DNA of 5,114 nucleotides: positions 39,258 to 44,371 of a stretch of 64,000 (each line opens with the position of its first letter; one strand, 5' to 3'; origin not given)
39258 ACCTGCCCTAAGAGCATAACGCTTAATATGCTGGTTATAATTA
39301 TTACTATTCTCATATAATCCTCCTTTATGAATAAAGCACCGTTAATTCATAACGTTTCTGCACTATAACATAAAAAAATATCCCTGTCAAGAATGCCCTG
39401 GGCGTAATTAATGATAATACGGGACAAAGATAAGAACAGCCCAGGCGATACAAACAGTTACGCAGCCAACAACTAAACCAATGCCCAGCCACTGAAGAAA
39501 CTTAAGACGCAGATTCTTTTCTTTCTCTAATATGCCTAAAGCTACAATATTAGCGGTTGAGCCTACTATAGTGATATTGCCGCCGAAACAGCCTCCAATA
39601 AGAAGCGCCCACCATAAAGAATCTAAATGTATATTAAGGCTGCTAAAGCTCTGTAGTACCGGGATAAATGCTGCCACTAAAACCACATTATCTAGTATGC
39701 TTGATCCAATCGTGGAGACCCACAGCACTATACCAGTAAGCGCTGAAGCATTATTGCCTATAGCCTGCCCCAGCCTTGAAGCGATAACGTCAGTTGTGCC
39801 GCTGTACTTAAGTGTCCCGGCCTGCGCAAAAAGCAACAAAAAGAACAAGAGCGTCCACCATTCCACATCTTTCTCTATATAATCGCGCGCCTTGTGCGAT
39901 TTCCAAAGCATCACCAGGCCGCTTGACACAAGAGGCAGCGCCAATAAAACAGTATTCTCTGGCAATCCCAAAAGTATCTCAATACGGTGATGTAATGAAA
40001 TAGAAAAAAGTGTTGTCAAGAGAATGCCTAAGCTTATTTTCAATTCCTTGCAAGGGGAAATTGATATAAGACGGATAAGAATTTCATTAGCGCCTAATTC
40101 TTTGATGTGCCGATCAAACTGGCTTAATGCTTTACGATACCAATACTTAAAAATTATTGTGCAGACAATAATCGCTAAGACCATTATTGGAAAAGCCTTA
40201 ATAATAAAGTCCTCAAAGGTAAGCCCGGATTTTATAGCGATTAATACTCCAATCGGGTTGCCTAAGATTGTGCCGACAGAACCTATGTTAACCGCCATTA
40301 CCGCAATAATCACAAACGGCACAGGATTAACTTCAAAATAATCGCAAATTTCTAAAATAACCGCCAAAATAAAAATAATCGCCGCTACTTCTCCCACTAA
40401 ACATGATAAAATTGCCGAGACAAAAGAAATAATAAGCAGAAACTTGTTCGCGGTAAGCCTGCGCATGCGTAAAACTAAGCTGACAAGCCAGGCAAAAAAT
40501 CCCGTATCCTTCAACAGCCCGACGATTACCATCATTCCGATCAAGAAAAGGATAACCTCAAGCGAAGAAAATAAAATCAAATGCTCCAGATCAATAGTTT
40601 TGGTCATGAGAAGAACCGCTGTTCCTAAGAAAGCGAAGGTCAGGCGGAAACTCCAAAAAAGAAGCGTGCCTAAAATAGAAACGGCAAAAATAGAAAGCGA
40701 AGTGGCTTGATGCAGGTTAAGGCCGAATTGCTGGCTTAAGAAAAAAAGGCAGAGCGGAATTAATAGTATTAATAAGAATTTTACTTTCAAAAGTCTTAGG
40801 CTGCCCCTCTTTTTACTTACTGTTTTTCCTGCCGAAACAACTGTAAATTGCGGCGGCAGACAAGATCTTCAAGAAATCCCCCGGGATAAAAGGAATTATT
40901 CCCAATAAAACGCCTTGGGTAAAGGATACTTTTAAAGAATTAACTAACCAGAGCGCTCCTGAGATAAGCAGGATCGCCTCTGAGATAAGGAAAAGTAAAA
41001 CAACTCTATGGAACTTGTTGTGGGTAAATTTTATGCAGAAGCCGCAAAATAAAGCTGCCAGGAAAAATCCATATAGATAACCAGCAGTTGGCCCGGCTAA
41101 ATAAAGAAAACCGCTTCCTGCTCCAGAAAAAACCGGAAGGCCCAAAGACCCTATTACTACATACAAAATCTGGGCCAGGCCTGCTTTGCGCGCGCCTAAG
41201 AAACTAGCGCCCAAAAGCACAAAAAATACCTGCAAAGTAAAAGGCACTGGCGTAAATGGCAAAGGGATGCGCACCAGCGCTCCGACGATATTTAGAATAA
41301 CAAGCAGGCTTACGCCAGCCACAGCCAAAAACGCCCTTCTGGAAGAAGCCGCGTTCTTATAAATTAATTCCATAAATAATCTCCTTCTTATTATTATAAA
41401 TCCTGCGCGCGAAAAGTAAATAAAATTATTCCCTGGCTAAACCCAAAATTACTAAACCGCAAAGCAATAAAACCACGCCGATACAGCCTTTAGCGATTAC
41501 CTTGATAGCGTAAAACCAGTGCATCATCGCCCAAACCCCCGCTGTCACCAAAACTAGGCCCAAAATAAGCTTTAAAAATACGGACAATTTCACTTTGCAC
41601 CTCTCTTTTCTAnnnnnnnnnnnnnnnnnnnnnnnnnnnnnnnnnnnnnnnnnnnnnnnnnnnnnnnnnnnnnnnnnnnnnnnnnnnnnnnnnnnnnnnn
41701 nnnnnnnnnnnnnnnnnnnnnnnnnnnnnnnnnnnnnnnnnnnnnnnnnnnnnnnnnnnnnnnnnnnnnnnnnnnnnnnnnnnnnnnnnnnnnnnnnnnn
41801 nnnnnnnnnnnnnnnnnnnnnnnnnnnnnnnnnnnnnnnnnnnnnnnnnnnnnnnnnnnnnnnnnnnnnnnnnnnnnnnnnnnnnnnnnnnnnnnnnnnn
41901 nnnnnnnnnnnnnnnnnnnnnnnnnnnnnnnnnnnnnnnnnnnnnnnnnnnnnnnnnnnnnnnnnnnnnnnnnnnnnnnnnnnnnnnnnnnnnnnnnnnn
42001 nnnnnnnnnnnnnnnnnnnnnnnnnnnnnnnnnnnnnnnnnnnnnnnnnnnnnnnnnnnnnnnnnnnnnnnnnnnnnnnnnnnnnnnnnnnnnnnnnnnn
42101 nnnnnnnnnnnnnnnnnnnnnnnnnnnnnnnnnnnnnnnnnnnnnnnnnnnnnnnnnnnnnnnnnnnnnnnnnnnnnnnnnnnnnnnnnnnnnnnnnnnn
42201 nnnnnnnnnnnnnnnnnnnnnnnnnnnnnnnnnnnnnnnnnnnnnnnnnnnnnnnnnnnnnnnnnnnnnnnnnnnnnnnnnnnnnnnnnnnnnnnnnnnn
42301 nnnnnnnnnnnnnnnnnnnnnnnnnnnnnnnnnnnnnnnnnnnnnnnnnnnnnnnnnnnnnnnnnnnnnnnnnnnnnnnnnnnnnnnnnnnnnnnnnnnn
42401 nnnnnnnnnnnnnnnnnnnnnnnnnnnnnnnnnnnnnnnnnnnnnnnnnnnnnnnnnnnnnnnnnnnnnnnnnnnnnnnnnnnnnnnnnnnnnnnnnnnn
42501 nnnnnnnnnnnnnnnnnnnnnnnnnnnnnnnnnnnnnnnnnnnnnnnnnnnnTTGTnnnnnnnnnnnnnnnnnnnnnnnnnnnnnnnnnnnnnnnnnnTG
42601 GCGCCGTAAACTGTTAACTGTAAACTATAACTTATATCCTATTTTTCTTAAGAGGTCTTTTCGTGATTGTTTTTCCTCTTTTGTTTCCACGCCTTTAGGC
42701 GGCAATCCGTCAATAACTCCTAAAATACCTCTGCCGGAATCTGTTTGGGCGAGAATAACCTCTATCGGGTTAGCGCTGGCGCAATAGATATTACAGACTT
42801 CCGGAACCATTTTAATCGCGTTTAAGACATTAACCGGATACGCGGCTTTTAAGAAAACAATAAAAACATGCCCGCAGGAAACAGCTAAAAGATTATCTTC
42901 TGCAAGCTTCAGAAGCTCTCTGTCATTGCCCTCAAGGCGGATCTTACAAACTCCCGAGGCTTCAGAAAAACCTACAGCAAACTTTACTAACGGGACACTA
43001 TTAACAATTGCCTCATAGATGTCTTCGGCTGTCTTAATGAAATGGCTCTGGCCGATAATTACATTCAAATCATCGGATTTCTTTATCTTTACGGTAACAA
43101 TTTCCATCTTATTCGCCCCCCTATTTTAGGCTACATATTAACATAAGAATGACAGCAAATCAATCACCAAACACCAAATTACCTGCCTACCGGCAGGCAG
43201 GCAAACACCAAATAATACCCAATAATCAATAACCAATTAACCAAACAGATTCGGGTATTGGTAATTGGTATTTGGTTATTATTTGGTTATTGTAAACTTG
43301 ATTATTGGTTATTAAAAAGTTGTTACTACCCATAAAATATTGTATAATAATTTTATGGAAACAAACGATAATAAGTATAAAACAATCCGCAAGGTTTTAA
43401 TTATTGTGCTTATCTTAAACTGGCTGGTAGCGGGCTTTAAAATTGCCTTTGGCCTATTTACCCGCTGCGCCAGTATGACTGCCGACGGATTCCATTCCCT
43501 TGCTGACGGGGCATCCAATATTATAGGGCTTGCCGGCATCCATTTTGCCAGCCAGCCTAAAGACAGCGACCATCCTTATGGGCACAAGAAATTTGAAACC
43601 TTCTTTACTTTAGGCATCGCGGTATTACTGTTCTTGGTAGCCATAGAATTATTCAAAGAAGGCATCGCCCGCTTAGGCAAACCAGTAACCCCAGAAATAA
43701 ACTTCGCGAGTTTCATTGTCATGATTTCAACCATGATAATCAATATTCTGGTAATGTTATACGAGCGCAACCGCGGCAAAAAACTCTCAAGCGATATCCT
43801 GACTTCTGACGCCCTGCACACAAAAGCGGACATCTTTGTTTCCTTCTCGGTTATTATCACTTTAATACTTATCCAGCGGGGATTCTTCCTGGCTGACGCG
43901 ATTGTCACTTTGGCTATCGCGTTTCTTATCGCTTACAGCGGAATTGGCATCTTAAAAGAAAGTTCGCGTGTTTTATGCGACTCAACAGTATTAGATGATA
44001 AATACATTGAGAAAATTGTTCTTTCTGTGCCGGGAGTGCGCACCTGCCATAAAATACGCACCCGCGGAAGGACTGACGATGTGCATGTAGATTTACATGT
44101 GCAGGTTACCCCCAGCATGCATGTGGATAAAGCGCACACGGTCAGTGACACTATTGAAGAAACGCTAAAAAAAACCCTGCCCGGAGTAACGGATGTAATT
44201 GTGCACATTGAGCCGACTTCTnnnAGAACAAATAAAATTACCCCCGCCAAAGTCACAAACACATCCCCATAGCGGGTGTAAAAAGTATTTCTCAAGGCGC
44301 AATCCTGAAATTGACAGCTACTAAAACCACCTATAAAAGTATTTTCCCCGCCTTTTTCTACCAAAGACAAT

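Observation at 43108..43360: Elaborate repeat and palindrome architecture in the divergent region upstream of the CDF metal exporter, with a likely leaderless start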

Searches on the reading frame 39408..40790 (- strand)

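Call 11: search_protein_families(library=pfam, proteins=[window:39408-40790:-])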
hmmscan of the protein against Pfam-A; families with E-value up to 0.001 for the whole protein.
window:39408-40790:- (460 aa): 2 families
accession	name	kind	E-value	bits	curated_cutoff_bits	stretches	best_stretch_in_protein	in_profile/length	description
PF03600.22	CitMHS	-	1.3e-46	159.7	31.9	1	51-399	13-336/336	Citrate transporter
PF02040.21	ArsB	-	0.00033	20.6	22.2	1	77-450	52-416/423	Arsenical pump membrane protein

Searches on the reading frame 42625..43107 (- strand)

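Call 11: search_protein_families(library=pfam, proteins=[window:42625-43107:-])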
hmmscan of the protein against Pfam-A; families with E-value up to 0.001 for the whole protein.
window:42625-43107:- (160 aa): 1 family
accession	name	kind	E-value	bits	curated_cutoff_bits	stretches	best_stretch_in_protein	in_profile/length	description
PF04008.19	Adenosine_kin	-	4.6e-71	238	25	1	6-159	1-154/154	Adenosine specific kinase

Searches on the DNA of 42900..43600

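Call 5: search_rna_families(source=window, start=42900, end=43600, threshold=evalue, max_evalue=10)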
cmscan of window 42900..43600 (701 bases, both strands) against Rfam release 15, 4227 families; matches with E-value up to 10: 12.
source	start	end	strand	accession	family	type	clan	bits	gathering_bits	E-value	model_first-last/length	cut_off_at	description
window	43233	43294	-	RF02418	Spd-sr07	Gene; sRNA;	-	19.2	55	2.9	1-63/63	no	Streptococcus sRNA Spd-sr07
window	43282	43335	+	RF03199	MIR5271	Gene; miRNA;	-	18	90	2.2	1-78/78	no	MIR5271 microRNA precursor family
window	43214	43285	-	RF00746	mir-454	Gene; miRNA;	-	17.3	60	0.71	1-103/103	no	mir-454 microRNA precursor family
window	43207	43287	-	RF03966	mir-76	Gene; miRNA;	-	16.5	75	2.1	1-80/80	no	mir-76 microRNA precursor family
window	43210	43284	-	RF03498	mir-3145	Gene; miRNA;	-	16.4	98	4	1-84/84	no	mir-3145 microRNA precursor family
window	43055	43104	+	RF03056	RAGATH-35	Gene; sRNA;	-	16.2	38.9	3.9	1-87/87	no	RAGATH-35 RNA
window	43204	43302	+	RF00790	mir-358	Gene; miRNA;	-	15.9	65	2.3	1-114/114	no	mir-358 microRNA precursor family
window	43232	43334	+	RF01885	HSR-omega_1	Gene; lncRNA;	-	15.4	80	9.4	1-78/78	no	Heat shock gene hsromega conserved region 1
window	43213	43315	-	RF03839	MIR2599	Gene; miRNA;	-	15.2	120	6.6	1-132/132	no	MIR2599 microRNA precursor family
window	43446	43577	-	RF01964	RMST_3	Gene; lncRNA;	-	14.5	55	5.6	1-109/109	no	Rhabdomyosarcoma 2 associated transcript conserved region 3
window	43165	43220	-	RF00660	mir-214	Gene; miRNA;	-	12.7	66.7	8.1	1-101/101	no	mir-214 microRNA precursor family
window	43323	43365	-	RF02350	psRNA6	Gene; sRNA;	-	9.6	60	4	1-333/333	no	Nitrosomonas sRNA psRNA6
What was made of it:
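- On Metal riboswitch (NiCo/czcD, yybP-ykoY) or other Rfam RNA: Only chance-level miRNA and sRNA hits appear at E up to 10 (call 5).
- No Rfam family matched (call 5). No Rfam hit appears even at E<=10 (call 5).
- Tried and rejected: A search of 42900-43600 at E<=10 gave only chance miRNA and sRNA hits (call 5).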

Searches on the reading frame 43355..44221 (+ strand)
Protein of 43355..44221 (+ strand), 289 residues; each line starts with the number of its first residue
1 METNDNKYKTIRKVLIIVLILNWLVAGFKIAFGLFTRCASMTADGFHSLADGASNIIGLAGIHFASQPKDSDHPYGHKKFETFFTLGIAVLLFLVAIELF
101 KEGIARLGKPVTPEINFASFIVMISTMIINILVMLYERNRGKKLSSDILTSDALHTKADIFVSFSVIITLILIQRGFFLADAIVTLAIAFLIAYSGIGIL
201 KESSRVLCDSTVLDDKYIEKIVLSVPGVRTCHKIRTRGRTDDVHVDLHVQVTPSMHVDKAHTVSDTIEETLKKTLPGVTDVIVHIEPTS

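Call 10: find_encoding_contigs(protein=window:43355-44221:+, flank=5000, max_places=10)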
Protein window:43355-44221:+ (289 aa): 2 contigs read that carry it; 2 places shown.
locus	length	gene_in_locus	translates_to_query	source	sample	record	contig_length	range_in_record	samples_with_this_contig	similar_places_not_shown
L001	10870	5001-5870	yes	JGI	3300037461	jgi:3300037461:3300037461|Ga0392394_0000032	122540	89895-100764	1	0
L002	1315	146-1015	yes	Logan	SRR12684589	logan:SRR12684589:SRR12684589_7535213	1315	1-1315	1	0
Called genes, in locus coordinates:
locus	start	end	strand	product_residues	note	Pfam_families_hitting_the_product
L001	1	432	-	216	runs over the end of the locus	PF03783:CsgG (faint)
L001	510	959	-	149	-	-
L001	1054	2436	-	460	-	PF03600:CitMHS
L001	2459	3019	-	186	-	PF02632:BioY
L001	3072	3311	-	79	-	PF26391:MamI (weak)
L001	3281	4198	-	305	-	PF03279:Lip_A_acyltrans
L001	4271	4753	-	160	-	PF04008:Adenosine_kin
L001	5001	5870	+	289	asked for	PF01545:Cation_efflux, PF16916:ZT_dimer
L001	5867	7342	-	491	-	PF20154:LNT_N, PF00795:CN_hydrolase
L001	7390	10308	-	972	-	PF07517:SecA_DEAD, PF01043:SecA_PP_bind, PF21090:P-loop_SecA, PF07516:SecA_SW, PF02810:SEC-C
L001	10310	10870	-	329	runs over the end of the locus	PF03462:PCRF, PF00472:RF-1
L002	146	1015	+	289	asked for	PF01545:Cation_efflux, PF16916:ZT_dimer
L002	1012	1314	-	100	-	?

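Call 11: search_protein_families(library=pfam, proteins=[window:43355-44221:+])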
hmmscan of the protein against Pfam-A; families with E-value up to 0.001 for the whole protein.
window:43355-44221:+ (289 aa): 2 families
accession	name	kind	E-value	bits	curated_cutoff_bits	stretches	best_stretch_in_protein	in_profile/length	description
PF01545.26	Cation_efflux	-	3.1e-43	148.3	26.6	1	15-208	1-198/198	Cation efflux family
PF16916.11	ZT_dimer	-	1.1e-21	77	26.7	1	217-287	8-77/78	Dimerisation domain of Zinc Transporter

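Call 15: find_homologous_proteins(query=window:43355-44221:+, max_evalue=1e-30)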
Query window:43355-44221:+ (289 aa): 2629 proteins with E <= 1e-30 among 5201 candidates; the best 120 are listed.
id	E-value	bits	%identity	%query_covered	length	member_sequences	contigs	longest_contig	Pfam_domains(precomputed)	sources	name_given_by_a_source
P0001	1.0e-182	624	100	100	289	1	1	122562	PF16916.12,PF01545.27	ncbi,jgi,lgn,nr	ncbi:MAG: cation diffusion facilitator family transporter [Candidatus Omnitrophica bacterium]|jgi:ca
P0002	5.6e-118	412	66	99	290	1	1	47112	PF16916.12,PF01545.27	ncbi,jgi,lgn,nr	ncbi:MAG: cation diffusion facilitator family transporter [Candidatus Omnitrophica bacterium]|jgi:ca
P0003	2.2e-117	410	67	98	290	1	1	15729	PF16916.12,PF01545.27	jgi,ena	-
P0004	9.7e-117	408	66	98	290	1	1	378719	PF16916.12,PF01545.27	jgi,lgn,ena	-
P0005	8.0e-116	405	64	99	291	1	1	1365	PF16916.12,PF01545.27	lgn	-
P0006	1.1e-115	404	65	97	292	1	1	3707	PF16916.12,PF01545.27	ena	-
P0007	2.7e-115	403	64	97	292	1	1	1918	PF16916.12,PF01545.27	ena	-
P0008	2.8e-115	403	66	99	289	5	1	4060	PF16916.12,PF01545.27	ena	-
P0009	2.9e-115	403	66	98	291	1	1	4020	PF16916.12,PF01545.27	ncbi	-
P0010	2.9e-115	403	66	99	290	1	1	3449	PF16916.12,PF01545.27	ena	-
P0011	3.7e-115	402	65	97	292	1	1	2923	PF16916.12,PF01545.27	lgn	-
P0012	3.8e-115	402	63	100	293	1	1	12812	PF16916.12,PF01545.27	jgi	-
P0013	4.0e-115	402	63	99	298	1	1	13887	PF16916.12,PF01545.27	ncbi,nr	ncbi:MAG: cation diffusion facilitator family transporter [Candidatus Omnitrophica bacterium]|nr:cat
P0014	5.2e-115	402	63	99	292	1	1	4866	PF16916.12,PF01545.27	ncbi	-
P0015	6.0e-115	402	63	98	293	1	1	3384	PF16916.12,PF01545.27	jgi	jgi:cation diffusion facilitator family transporter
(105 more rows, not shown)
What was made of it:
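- On Heptanucleotide simple-sequence repeat (LSSR/STRR-like) arrays: The nearest relative is about 66% identical at protein level (call 15).
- Tried and rejected: The protein search found nothing between 67% and 100% identity (call 15).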

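Call 18: find_related_loci(query=A2, collection=genome_contigs, flank=3000)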
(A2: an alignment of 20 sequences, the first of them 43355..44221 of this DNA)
Query A2 (289 aa) in genome_contigs; peptide patterns used: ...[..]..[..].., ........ (x = any residue, [..] = any of these).
467 stretches matched a pattern; 446 encode a relative of the query (tblastn E <= 1e-3); the best 80 are kept; 80 distinct loci.
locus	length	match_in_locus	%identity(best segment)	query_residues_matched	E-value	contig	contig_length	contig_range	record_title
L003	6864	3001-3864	66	1-287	1e-125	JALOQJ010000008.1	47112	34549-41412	MAG: Candidatus Omnitrophota bacterium isolate Prado152 scaffold_990, whole genome shotgun sequence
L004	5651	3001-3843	67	8-287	6e-124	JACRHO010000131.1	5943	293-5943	MAG: Candidatus Omnitrophota bacterium isolate NC_groundwater_1779_Pr3_B-0.1um_42_17 SR-2_scaffold_141_2657158, whole ge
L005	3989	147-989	63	8-287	6e-121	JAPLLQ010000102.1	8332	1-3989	MAG: Candidatus Omnitrophota bacterium isolate LacPavin_0419_WC90_MAG_41_7 LacPavin_0419_WC90_scaffold_391218, whole gen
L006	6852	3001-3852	64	5-287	3e-120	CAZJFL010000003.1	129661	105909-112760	MAG TPA_asm: uncultured Planctomycetales bacterium isolate SRP178699_co1_171 genome assembly, contig: NODE_55_length_129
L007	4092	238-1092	60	4-287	2e-120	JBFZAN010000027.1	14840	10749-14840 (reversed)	MAG: Candidatus Omnitrophota bacterium isolate PPR_0468 k121_1231351, whole genome shotgun sequence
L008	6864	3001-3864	64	1-287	8e-120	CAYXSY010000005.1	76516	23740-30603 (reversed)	MAG TPA_asm: uncultured Planctomycetales bacterium isolate binchicken_co117_51 genome assembly, contig: NODE_582_length_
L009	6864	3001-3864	65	1-287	7e-119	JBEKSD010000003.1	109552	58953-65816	MAG: Candidatus Omnitrophota bacterium isolate SPRUCE 526 SPRUCE_526_3, whole genome shotgun sequence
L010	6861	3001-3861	60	1-287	5e-118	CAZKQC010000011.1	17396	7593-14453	MAG TPA_asm: uncultured Planctomycetales bacterium isolate SRP098346_co1_321 genome assembly, contig: NODE_3340_length_1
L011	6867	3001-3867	61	1-287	8e-118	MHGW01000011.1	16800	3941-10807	MAG: Omnitrophica WOR_2 bacterium RIFCSPLOWO2_01_FULL_41_12 rifcsplowo2_01_scaffold_15284, whole genome shotgun sequence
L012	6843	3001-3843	62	8-287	3e-117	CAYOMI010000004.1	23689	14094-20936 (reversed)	MAG TPA_asm: uncultured Planctomycetales bacterium isolate SRP098346_co1_93 genome assembly, contig: NODE_1852_length_23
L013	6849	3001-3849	60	6-287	3e-117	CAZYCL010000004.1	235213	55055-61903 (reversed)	MAG TPA_asm: uncultured Planctomycetales bacterium isolate binchicken_co44_116 genome assembly, contig: NODE_43_length_2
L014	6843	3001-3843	63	8-287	1e-116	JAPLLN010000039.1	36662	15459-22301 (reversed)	MAG: Candidatus Omnitrophota bacterium isolate LacPavin_0419_WC70S_MAG_47_9 LacPavin_0419_WC70S_scaffold_270157, whole g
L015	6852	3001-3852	60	5-287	1e-116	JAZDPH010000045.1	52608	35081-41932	MAG: Candidatus Omnitrophota bacterium isolate MEGAHIT-group-0.826 k141_15187068, whole genome shotgun sequence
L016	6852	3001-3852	62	5-287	4e-116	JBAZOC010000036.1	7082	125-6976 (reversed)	MAG: Candidatus Omnitrophota bacterium isolate SO_2017_LW4_85 scaffold_20595_c1_LW137-91_2017, whole genome shotgun sequ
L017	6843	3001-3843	61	8-287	3e-116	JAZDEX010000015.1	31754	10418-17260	MAG: Candidatus Omnitrophota bacterium isolate MEGAHIT-group-0.17 k141_13040100, whole genome shotgun sequence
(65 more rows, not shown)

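Call 69: search_solved_structures(query=window:43355-44221:+, max_evalue=0.00001, show_alignments=1)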
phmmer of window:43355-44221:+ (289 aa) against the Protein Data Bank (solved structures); distinct sequences matched with E-value up to 0.00001: 12.
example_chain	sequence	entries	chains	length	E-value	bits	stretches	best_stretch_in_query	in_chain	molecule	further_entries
2qfi_A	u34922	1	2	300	9e-31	110.9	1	18-289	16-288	Ferrous-iron efflux pump fieF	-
3h90_A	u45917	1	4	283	1.2e-30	110.5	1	25-289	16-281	Ferrous-iron efflux pump fieF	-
5vrf_B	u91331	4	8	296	6.3e-28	101.5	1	28-288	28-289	Cadmium and zinc efflux pump FieF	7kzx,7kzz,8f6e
3j1z_P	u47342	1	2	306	6.9e-28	101.4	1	28-288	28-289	Cation efflux family protein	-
8f6j_B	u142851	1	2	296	1.3e-27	100.6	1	28-287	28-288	Cadmium and zinc efflux pump FieF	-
8f6f_A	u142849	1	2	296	7.8e-27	98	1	28-288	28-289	Cadmium and zinc efflux pump FieF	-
8f6h_A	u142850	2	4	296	8.3e-27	97.9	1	28-288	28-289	Cadmium and zinc efflux pump FieF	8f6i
8f6k_A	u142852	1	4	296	3e-26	96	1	28-287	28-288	Cadmium and zinc efflux pump FieF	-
8j7t_A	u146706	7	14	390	2.7e-12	50.3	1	10-135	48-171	Zinc transporter 7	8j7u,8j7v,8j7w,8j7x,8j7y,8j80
6xpe_B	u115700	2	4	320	1.4e-08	38.1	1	32-253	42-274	Zinc transporter 8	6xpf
6xpd_B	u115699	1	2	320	2.8e-07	33.8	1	32-253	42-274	Zinc transporter 8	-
9kvx_B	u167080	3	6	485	2.9e-06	30.5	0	9-135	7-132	Calcium/manganese antiporter SLC30A10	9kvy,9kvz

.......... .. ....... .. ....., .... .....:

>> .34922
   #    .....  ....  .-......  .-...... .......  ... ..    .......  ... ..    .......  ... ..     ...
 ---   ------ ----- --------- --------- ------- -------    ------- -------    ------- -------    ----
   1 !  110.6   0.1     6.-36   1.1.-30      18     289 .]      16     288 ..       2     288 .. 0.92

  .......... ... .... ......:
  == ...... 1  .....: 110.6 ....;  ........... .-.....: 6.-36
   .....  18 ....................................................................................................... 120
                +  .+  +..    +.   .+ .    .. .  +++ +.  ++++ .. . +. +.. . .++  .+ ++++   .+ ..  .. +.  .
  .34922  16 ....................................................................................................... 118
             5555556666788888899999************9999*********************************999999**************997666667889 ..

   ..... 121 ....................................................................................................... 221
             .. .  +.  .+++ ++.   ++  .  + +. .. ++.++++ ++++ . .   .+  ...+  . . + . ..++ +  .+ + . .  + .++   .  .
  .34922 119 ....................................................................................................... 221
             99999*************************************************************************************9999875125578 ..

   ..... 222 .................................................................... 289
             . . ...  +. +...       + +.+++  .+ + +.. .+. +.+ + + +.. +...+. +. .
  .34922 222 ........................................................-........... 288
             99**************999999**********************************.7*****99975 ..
